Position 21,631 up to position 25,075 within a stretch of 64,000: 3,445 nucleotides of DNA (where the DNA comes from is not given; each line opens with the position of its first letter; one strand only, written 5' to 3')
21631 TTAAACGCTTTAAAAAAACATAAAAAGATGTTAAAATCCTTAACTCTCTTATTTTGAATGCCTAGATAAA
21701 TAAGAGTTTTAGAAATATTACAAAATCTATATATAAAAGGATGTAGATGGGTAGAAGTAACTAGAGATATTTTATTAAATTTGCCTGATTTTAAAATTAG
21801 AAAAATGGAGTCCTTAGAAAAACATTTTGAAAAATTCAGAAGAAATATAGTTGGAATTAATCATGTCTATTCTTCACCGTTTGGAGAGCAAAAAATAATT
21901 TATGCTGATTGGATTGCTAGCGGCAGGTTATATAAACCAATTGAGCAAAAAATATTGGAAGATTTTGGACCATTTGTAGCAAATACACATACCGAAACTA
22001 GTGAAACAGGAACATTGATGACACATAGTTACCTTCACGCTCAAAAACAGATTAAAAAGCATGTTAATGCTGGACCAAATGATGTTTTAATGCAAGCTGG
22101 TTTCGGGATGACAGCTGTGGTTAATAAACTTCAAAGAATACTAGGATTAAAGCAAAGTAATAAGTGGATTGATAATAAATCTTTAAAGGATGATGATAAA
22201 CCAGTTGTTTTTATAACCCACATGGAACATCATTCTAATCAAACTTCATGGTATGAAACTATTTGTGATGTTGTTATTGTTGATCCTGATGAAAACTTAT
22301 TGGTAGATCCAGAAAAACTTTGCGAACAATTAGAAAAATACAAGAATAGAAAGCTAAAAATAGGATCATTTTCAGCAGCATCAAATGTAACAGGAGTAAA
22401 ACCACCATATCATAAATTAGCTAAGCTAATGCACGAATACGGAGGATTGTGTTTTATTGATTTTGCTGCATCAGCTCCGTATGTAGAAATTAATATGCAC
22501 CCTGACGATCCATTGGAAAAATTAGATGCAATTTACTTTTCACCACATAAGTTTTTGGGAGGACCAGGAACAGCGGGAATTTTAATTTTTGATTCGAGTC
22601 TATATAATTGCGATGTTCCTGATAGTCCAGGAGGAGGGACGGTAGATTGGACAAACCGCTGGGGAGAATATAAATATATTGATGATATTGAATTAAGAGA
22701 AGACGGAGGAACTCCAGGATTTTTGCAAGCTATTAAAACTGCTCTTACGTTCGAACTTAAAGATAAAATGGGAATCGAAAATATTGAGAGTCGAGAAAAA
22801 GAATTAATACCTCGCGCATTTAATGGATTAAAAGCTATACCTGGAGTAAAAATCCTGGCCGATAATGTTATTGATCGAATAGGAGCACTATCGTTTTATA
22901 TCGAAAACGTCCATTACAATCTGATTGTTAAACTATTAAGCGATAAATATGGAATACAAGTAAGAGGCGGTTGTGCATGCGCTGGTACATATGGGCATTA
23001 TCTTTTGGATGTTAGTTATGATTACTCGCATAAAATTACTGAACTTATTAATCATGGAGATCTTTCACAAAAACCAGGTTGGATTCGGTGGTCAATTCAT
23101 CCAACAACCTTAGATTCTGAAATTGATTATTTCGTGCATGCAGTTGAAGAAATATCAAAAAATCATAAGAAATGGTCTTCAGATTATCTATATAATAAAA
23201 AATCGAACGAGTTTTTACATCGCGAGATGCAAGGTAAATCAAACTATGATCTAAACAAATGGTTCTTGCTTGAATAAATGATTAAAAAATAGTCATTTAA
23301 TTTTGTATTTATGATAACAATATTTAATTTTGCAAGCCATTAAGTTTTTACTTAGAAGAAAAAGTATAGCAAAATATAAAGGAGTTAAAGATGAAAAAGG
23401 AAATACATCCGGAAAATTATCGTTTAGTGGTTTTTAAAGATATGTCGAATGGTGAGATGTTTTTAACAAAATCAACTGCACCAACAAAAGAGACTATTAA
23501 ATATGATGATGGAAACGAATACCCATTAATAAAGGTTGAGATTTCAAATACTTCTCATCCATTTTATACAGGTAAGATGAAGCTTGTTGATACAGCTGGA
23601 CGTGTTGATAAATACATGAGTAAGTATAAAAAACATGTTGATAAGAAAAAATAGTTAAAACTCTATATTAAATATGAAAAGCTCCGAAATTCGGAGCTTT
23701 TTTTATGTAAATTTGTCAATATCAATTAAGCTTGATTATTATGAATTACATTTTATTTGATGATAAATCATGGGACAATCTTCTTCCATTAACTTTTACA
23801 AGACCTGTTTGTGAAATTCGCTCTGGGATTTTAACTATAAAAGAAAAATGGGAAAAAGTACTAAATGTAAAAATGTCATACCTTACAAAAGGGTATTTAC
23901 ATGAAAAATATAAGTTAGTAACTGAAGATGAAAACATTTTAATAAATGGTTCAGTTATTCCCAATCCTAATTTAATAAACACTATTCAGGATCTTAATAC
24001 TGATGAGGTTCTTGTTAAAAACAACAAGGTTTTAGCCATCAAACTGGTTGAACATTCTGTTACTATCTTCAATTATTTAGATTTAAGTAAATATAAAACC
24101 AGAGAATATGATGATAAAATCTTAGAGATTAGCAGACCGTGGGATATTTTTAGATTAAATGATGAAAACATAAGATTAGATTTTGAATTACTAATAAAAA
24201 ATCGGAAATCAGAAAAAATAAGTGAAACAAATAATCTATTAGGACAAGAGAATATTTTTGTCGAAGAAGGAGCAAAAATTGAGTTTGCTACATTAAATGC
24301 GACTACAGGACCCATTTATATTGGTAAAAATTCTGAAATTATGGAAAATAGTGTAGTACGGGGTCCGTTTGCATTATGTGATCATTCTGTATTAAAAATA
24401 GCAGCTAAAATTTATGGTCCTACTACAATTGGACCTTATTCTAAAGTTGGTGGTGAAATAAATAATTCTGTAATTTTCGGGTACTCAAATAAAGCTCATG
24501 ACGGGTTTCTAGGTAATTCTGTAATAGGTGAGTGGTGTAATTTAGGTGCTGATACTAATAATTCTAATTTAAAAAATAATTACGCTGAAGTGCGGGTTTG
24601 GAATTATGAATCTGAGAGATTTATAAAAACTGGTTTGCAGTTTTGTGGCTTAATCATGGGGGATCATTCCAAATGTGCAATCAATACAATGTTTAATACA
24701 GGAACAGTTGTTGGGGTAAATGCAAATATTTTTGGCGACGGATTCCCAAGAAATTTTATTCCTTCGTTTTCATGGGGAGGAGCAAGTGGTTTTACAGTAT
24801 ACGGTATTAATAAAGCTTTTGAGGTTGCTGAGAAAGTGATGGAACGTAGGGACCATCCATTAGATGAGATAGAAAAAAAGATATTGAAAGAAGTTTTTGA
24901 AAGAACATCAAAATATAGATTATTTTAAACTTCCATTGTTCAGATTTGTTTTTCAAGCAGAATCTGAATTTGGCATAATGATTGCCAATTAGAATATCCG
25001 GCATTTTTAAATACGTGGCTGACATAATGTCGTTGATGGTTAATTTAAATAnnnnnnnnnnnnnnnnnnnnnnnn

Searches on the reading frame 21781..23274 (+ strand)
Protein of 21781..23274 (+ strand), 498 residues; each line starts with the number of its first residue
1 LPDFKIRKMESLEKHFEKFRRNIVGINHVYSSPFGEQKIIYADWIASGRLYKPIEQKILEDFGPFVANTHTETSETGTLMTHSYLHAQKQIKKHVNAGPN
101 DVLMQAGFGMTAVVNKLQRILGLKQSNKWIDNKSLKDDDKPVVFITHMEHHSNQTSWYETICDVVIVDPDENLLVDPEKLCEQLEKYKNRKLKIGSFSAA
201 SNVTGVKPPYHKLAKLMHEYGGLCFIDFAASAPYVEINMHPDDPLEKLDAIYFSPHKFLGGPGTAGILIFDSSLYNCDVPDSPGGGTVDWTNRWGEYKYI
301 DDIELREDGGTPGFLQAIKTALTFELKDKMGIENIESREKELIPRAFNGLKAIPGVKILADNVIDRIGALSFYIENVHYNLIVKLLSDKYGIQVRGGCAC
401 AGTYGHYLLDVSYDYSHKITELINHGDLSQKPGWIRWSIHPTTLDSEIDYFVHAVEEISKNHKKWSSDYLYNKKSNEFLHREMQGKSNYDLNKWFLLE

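Call 28: search_protein_families(library=pfam, proteins=[window:21781-23274:+], max_evalue=0.001)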
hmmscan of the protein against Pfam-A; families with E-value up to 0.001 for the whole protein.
window:21781-23274:+ (498 aa): 1 family
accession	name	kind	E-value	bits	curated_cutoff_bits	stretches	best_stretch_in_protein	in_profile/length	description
PF00266.25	Aminotran_5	-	1.5e-38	133.2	21.5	1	40-451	1-371/371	Aminotransferase class-V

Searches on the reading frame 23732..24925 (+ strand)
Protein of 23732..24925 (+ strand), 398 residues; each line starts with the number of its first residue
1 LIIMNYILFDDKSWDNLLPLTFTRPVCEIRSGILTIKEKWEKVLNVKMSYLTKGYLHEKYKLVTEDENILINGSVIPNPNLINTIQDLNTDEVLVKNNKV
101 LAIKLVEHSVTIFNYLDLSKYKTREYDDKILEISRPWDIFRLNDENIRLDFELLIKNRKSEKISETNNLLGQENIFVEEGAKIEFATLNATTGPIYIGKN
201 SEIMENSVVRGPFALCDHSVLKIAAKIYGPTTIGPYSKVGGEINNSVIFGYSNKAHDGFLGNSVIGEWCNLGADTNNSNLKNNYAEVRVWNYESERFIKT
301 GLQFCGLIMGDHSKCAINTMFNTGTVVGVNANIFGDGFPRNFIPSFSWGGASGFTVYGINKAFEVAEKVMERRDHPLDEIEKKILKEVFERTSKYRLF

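Call 28: search_protein_families(library=pfam, proteins=[window:23732-24925:+], max_evalue=0.001)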
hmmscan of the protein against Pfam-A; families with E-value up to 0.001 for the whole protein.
window:23732-24925:+ (398 aa): 2 families
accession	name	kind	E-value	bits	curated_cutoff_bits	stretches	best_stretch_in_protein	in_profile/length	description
PF13562.11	NTP_transf_4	-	3.3e-48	164.1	27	1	6-159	1-153/153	Sugar nucleotidyl transferase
PF00132.30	Hexapep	-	5.8e-06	26.2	27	0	195-220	2-27/36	Bacterial transferase hexapeptide (six repeats)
